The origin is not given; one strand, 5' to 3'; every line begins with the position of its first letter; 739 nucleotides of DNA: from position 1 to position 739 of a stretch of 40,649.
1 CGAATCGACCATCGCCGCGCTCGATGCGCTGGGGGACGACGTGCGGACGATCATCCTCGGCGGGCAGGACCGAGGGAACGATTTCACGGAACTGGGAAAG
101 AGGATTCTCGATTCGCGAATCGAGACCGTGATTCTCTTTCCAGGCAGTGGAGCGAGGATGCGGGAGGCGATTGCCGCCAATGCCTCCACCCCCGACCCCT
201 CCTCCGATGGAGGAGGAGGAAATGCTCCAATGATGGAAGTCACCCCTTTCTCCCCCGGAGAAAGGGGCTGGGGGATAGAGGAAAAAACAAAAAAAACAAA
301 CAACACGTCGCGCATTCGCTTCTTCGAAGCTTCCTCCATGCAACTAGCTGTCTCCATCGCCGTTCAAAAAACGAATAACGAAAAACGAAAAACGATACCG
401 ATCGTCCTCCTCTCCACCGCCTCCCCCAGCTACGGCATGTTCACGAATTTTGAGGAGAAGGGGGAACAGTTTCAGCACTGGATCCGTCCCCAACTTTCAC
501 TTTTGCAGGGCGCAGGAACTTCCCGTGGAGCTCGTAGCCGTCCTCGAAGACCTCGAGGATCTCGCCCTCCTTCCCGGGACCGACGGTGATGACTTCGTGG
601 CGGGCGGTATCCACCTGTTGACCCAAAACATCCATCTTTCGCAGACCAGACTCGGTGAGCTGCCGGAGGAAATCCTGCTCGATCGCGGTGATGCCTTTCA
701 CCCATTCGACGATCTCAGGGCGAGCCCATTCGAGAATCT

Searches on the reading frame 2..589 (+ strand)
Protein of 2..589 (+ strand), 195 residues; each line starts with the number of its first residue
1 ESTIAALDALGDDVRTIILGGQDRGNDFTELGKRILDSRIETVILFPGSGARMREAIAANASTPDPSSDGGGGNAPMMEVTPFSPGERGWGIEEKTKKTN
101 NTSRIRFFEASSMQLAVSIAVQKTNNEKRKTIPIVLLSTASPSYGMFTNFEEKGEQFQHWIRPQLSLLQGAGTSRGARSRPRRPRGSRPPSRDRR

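Call 17: search_protein_families(library=pfam, proteins=[window:2-589:+])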
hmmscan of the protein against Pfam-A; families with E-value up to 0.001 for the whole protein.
window:2-589:+ (195 aa): 0 families

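Call 32: search_solved_structures(query=window:2-520:+, show_alignments=2, max_evalue=0.01)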
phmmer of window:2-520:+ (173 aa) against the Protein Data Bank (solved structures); distinct sequences matched with E-value up to 0.01: 2.
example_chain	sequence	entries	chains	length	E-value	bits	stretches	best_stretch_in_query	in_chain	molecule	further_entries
7sir_A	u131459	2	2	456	0.001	22.3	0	112-159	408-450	UDP-N-acetylmuramoylalanine--D-glutamate ligase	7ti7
3lk7_A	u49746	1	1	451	0.0011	22.2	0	120-158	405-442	UDP-N-acetylmuramoylalanine--D-glutamate ligase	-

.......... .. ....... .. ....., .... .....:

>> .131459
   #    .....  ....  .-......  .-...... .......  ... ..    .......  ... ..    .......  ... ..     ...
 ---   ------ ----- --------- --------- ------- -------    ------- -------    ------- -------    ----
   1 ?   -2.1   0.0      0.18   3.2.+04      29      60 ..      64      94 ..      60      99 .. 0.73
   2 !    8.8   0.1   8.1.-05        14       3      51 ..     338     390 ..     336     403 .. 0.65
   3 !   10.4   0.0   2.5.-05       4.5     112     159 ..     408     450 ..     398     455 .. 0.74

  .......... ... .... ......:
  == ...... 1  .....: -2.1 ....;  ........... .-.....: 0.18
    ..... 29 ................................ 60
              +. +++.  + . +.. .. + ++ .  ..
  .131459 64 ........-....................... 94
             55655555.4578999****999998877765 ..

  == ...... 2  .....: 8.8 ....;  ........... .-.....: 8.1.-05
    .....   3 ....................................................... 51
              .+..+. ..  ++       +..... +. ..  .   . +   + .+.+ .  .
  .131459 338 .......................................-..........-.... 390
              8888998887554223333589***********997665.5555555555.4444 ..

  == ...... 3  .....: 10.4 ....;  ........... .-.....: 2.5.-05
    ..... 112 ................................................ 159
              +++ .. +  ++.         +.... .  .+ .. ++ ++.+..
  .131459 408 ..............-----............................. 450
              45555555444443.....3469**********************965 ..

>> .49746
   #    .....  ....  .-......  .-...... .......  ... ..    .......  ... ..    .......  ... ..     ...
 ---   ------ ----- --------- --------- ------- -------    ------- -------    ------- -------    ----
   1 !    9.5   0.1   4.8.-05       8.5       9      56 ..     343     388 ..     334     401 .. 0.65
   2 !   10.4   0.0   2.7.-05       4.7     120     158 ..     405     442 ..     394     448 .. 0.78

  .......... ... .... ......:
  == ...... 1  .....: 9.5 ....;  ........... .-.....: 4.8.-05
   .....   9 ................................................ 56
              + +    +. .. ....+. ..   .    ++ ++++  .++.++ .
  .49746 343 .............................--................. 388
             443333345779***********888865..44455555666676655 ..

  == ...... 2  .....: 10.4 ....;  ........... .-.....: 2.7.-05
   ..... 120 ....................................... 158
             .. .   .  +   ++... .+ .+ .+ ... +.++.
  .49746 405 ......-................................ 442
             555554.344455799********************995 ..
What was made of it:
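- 282..310 (+): Copy A tail made only of A and C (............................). Together with the core it forms the 126-nt (42-codon) in-frame insertion in murD, 185-310. PDB MurD alignment (call 32).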

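Call 52: find_homologous_proteins(query=window:2-520:+, max_evalue=0.00001)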
Query window:2-520:+ (173 aa): 37 proteins with E <= 0.00001 among 162 candidates.
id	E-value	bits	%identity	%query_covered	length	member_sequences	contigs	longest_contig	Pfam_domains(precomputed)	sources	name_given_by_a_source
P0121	2.5e-34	137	50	93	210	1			PF02875.27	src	-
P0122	1.2e-32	131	48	95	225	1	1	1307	PF02875.27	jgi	jgi:UDP-N-acetylmuramoylalanine--D-glutamate ligase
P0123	1.1e-29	121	46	95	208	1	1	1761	PF02875.27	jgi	jgi:UDP-N-acetylmuramoylalanine--D-glutamate ligase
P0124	2.0e-29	121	49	96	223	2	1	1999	PF02875.27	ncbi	ncbi:MAG TPA: cyanophycin synthetase, partial [Tepidisphaeraceae bacterium]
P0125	3.6e-29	120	44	93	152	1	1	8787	PF02875.27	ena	-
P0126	6.3e-29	119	47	86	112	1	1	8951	-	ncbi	-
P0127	7.0e-29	119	44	94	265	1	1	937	PF02875.27,PF08245.19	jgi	jgi:UDP-N-acetylmuramoylalanine--D-glutamate ligase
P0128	2.7e-28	117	49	96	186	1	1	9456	PF02875.27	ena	-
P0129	9.3e-27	112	47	94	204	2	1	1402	PF02875.27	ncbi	-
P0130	3.0e-23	101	43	94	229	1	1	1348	PF02875.27,PF27274.1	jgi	jgi:UDP-N-acetylmuramoylalanine--D-glutamate ligase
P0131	1.6e-22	98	44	93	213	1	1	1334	PF02875.27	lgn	-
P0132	5.3e-22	96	42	95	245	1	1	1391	PF02875.27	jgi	jgi:UDP-N-acetylmuramoylalanine--D-glutamate ligase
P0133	2.7e-21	94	42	94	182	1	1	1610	PF02875.27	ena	-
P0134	9.7e-21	92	41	94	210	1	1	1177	PF02875.27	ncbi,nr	ncbi:MAG TPA: cyanophycin synthetase, partial [Armatimonadota bacterium]|nr:cyanophycin synthetase [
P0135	3.7e-20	90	43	88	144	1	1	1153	-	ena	-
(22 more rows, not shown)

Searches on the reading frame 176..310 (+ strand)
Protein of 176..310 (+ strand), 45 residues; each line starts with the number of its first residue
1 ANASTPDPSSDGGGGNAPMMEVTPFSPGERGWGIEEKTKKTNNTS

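Call 75: find_homologous_proteins(query=A6, max_evalue=10)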
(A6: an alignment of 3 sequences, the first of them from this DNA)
Query A6 (3 sequences): 327 candidates shared short words with the query, none scored E <= 10.

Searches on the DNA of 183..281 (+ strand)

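Call 68: build_rna_model(alignment_id=A3)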
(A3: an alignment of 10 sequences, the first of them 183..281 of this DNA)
Model R1 built from alignment A3 (10 sequences, 130 columns); structure: RNAalifold consensus.
model positions 99; base pairs 27; branch points 1; effective number of sequences 1.77; information 0.59 bits per position. Calibrated on 0.2 Mb of random sequence (short: E-values are rough).
structure used (alignment columns):
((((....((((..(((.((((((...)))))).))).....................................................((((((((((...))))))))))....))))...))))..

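Call 69: search_with_rna_model(model_id=R1, source=window, filters=off, max_evalue=10)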
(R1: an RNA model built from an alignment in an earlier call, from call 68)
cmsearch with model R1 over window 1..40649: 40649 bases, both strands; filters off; matches with E-value up to 10: 36.
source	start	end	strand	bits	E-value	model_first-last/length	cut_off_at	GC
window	183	281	+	96.3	3.5e-20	1-99/99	no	0.63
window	19658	19754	+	94.3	1e-19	1-99/99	no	0.66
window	19658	19754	-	92.6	2.6e-19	1-99/99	no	0.66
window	21085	21165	-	81.1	1.1e-16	1-99/99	no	0.69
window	183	281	-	70.2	3.8e-14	1-99/99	no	0.63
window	21085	21165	+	60.7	5.9e-12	1-99/99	no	0.69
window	15650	15753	-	29.2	0.00011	1-99/99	no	0.61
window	21973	22075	-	23.9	0.0018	1-99/99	no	0.52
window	21973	22075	+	23.2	0.0026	1-99/99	no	0.52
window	15650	15753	+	17.8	0.047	1-99/99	no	0.61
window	347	476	-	13.4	0.49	1-99/99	no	0.51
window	10410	10492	+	11.5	1.3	1-99/99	no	0.63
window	21613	21759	+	11.5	1.3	1-99/99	no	0.59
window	21676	21759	-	10.4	2.4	1-99/99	no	0.56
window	29810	29870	+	10.3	2.5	1-99/99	no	0.69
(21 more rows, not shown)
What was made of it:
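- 183..281 (+): Copy A core: two inverted triplex motifs. The left one reads on the minus strand at 183-218 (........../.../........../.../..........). The spacer is 219-242. The right one reads on the plus strand at 243-281 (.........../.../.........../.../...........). Covariance model 96 bits, call 69.
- The covariance model separates four copies from everything else (call 69).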
